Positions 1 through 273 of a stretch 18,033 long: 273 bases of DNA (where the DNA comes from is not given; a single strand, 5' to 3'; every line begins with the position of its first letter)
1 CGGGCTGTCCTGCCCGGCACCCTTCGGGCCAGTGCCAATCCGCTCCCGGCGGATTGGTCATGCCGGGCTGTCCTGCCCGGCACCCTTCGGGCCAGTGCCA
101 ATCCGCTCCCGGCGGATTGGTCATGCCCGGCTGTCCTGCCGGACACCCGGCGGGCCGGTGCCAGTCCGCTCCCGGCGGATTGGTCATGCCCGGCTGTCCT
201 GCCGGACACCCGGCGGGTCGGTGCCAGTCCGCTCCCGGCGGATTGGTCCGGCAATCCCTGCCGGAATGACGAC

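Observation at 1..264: Structured 63-bp tandem repeat bounding both window ends, with compensatory and G·U-compatible substitutions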

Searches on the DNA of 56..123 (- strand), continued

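Call 76: search_with_rna_model(model_id=R1, sources=[L125, L126, L127, L128, L129, L130, L131, L132, L133, L134, L135, L136, L137, L138, L139, L140, L141, L142, L143, L144, L145, L146, L147, L148, L149, L150, L151, L152, L153, L154, L155, L156, L157, L158, L159, L160, L161, L162, L163, L164, L165, L166, L167, L168, L169, L170, L171, L172, L173, L174, L175, L176, L177, L178, L179, L180, L181, L182, L183, L184, L185, L186, L187, L188, L189, L190, L191, L192, L193, L194, L195, L196, L197, L198, L199, L200, L201, L202, L203, L204, L205, L206, L207, L208, L209], max_evalue=0.001, make_alignment=true)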
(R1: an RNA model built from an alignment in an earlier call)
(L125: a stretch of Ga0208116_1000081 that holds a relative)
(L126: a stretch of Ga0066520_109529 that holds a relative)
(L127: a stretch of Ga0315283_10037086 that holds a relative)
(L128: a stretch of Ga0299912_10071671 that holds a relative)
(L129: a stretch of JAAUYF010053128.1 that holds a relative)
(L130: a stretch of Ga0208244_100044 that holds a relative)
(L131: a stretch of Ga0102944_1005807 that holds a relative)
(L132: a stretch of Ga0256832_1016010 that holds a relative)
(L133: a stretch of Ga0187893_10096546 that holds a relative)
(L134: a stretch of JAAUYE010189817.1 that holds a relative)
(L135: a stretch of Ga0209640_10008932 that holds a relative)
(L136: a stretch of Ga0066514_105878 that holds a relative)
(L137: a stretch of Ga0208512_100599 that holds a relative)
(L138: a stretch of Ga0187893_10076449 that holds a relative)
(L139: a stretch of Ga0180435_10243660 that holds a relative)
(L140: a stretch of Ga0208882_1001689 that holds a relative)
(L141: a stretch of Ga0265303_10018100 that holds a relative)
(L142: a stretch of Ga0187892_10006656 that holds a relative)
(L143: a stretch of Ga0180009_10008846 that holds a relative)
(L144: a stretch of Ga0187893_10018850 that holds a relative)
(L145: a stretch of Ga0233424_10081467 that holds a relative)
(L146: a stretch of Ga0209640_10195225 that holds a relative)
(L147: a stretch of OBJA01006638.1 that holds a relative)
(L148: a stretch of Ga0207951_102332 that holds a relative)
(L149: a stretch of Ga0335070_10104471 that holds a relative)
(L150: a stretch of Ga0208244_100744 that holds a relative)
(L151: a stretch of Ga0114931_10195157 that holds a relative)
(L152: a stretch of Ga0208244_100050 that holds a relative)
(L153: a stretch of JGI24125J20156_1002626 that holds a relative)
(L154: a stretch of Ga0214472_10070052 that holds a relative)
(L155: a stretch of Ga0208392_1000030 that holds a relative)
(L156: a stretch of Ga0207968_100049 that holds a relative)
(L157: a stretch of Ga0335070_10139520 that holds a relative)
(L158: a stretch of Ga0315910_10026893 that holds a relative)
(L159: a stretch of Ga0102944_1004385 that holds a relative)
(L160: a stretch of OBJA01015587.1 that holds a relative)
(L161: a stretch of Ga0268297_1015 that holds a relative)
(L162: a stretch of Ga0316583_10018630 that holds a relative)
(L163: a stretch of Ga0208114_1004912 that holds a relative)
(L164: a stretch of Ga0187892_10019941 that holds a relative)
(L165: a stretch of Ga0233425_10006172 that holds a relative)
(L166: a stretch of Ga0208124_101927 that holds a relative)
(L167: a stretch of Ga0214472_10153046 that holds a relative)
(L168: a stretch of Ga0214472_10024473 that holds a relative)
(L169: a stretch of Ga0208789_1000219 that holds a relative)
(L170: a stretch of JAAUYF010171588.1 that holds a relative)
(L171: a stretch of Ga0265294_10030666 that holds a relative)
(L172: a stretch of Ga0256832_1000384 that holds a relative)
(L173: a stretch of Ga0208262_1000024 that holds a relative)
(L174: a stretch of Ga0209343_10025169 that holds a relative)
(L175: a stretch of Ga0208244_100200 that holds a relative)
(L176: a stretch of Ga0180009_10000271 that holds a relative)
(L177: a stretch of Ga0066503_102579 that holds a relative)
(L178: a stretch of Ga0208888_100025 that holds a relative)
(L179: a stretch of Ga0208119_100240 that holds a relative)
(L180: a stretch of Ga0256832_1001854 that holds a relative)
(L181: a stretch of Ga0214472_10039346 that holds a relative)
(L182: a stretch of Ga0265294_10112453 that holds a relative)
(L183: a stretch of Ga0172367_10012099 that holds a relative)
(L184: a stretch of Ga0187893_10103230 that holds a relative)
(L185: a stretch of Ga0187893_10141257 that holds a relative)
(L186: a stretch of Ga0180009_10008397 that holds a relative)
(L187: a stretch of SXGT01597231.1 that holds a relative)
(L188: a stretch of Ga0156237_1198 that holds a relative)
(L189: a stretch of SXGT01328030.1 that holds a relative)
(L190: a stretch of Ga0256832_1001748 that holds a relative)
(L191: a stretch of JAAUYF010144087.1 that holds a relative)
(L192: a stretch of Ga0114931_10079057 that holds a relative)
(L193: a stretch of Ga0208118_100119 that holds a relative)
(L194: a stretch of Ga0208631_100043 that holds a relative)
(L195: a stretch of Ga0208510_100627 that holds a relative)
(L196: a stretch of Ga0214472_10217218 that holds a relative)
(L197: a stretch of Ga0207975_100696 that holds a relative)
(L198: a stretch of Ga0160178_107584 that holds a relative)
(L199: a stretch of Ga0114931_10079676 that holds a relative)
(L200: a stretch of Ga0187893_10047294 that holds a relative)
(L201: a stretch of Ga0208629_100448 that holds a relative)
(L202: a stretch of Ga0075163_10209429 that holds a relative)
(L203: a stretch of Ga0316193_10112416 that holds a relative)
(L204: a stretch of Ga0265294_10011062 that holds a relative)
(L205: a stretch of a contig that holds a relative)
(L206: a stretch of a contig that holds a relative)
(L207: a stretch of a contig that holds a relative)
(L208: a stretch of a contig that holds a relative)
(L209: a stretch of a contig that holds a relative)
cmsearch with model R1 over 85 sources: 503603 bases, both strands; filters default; matches with E-value up to 0.001: 98.
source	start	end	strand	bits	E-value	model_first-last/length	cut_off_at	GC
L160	1105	1181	-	77.8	1.9e-16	1-78/78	no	0.68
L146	1211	1288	+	73.4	2.2e-15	1-78/78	no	0.71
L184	2202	2278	+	71.1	8.2e-15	1-78/78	no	0.71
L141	4335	4409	+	70.8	9.7e-15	1-78/78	no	0.65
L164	2332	2408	-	70.2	1.4e-14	1-78/78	no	0.7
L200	829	905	+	68.7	3e-14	1-78/78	no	0.69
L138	2920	2996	+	68.6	3.3e-14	1-78/78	no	0.7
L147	1722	1799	-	68.3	3.8e-14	1-78/78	no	0.64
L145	743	816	+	68.3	3.9e-14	1-78/78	no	0.58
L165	4904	4977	+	68.3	3.9e-14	1-78/78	no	0.58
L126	2431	2498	-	67.9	4.7e-14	1-78/78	no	0.72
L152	6038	6105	-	67.9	4.7e-14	1-78/78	no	0.72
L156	7609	7676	-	67.9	4.7e-14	1-78/78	no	0.72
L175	961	1028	+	67.9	4.7e-14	1-78/78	no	0.72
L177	191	258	+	67.9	4.7e-14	1-78/78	no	0.72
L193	6126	6193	+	67.9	4.7e-14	1-78/78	no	0.72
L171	5076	5154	+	67.9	4.8e-14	1-78/78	no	0.66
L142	6201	6277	-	66.7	9.7e-14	1-78/78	no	0.69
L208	3488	3564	+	66.7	9.7e-14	1-78/78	no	0.69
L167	1010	1086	+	66.6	9.7e-14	1-78/78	no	0.73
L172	5440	5517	-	66.4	1.1e-13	1-78/78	no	0.69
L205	2809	2886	+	66.4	1.1e-13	1-78/78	no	0.69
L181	1649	1725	+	66.3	1.2e-13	1-78/78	no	0.74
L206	774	850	+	66.3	1.2e-13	1-78/78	no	0.74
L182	699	777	+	66.1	1.3e-13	1-78/78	no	0.68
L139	1391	1465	+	65.9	1.4e-13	1-78/78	no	0.63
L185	517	593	-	65.9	1.5e-13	1-78/78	no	0.69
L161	3253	3320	+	65.3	2e-13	1-78/78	no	0.66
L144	2227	2303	+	64.7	2.9e-13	1-78/78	no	0.69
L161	1392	1459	+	64.4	3.4e-13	1-78/78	no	0.71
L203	521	597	+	64.2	3.9e-13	1-78/78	no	0.65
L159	3736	3808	+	63.6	5.4e-13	1-78/78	no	0.68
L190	4420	4497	+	63.4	5.8e-13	1-78/78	no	0.71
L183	1410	1477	-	62.7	8.8e-13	1-78/78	no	0.71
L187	3148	3215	+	62.7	8.8e-13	1-78/78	no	0.71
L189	2124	2191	-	62.7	8.8e-13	1-78/78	no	0.71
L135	196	275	+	62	1.3e-12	1-78/78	no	0.71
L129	803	879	+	61.9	1.4e-12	1-78/78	no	0.64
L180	9657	9734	-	61.6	1.6e-12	1-78/78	no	0.68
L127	1077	1150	+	61.2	2e-12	1-78/78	no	0.65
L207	670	743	-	61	2.3e-12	1-78/78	no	0.64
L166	2179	2252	+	60.2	3.6e-12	1-78/78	no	0.66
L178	1840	1913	-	60.2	3.6e-12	1-78/78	no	0.66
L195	1628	1701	-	60.1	3.9e-12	1-78/78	no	0.66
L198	5731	5804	+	60.1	3.9e-12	1-78/78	no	0.66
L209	1770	1843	+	60.1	3.9e-12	1-78/78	no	0.66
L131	3802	3882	-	59.9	4.2e-12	1-78/78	no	0.69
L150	638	705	+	59.5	5.4e-12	1-78/78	no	0.74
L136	3194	3267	+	59.3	5.8e-12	1-78/78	no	0.66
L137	1650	1723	+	59.3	5.8e-12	1-78/78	no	0.66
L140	6248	6321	-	59.3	5.8e-12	1-78/78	no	0.66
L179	6924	6997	-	59.3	5.8e-12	1-78/78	no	0.66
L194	5407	5480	-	59.3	5.8e-12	1-78/78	no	0.66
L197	8978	9051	-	59.3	5.8e-12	1-78/78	no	0.66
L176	397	473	+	59.3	6e-12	1-78/78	no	0.53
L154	3401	3477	+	59.2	6.4e-12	1-78/78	no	0.77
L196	1739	1815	-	59.2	6.4e-12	1-78/78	no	0.77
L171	4509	4587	-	58.9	7.4e-12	1-78/78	no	0.61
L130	3651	3718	-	58.6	8.8e-12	1-78/78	no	0.71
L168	3373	3449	-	58.4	9.6e-12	1-78/78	no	0.77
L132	3990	4070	-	58.1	1.2e-11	1-78/78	no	0.72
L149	1144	1211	+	57.8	1.3e-11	1-78/78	no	0.68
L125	125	198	+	57.4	1.7e-11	1-78/78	no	0.61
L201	2850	2923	-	57.4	1.7e-11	1-78/78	no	0.61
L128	405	481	-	57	2.2e-11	1-78/78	no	0.6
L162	798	874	-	56.6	2.8e-11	1-78/78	no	0.66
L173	13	86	-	55.8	4.1e-11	1-78/78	no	0.64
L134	140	216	+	55.2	5.9e-11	1-78/78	no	0.57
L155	2901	2977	+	55.1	6e-11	1-78/78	no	0.7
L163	1895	1971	-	55.1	6e-11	1-78/78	no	0.7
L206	59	135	+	55.1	6.2e-11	1-78/78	no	0.74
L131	5994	6074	-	54.3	9.5e-11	1-78/78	no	0.69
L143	37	110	+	53.8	1.3e-10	1-78/78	no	0.69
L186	10159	10232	-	53.8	1.3e-10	1-78/78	no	0.69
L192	2280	2356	-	53.6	1.5e-10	1-78/78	no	0.64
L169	3183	3256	-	52.9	2.2e-10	1-78/78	no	0.64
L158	52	134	-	52.8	2.3e-10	1-78/78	no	0.76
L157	717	784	-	52.7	2.4e-10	1-78/78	no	0.65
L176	296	369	-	52.2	3.1e-10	1-78/78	no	0.69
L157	786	859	+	48.4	2.7e-09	1-78/78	no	0.64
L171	4930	5006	+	47.7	4e-09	1-78/78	no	0.73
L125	56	124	+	45.9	1.1e-08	1-78/78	no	0.64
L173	87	155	-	45.9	1.1e-08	1-78/78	no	0.64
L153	1361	1434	-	45.6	1.3e-08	1-78/78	no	0.72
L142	6103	6174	+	45.1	1.7e-08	1-78/78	no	0.71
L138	3022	3093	-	44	3e-08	1-78/78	no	0.68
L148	193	266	-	43.9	3.3e-08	1-78/78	no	0.72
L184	2304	2375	-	43.2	4.7e-08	1-78/78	no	0.68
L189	2004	2071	-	41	1.6e-07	1-78/78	no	0.51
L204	1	51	-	40.2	2.7e-07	1-50/78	3'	0.71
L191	1396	1445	-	31.8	2.9e-05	1-78/78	no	0.66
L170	11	60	+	30.7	5.3e-05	1-78/78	no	0.66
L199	2933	2967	+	30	7.9e-05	1-35/78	3'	0.66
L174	5860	5900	+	30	8e-05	1-78/78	no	0.63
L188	11685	11725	-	30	8e-05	1-78/78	no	0.63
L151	1521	1551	+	29.9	8.4e-05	1-31/78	3'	0.65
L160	1275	1347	-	29.6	0.0001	1-78/78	no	0.71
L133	2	35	-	27.4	0.00034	1-78/78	no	0.65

Alignment A5: 98 matches aligned to the model, 114 columns, each read 5' to 3' on its own strand. Consensus structure (alignment columns), stored with it:
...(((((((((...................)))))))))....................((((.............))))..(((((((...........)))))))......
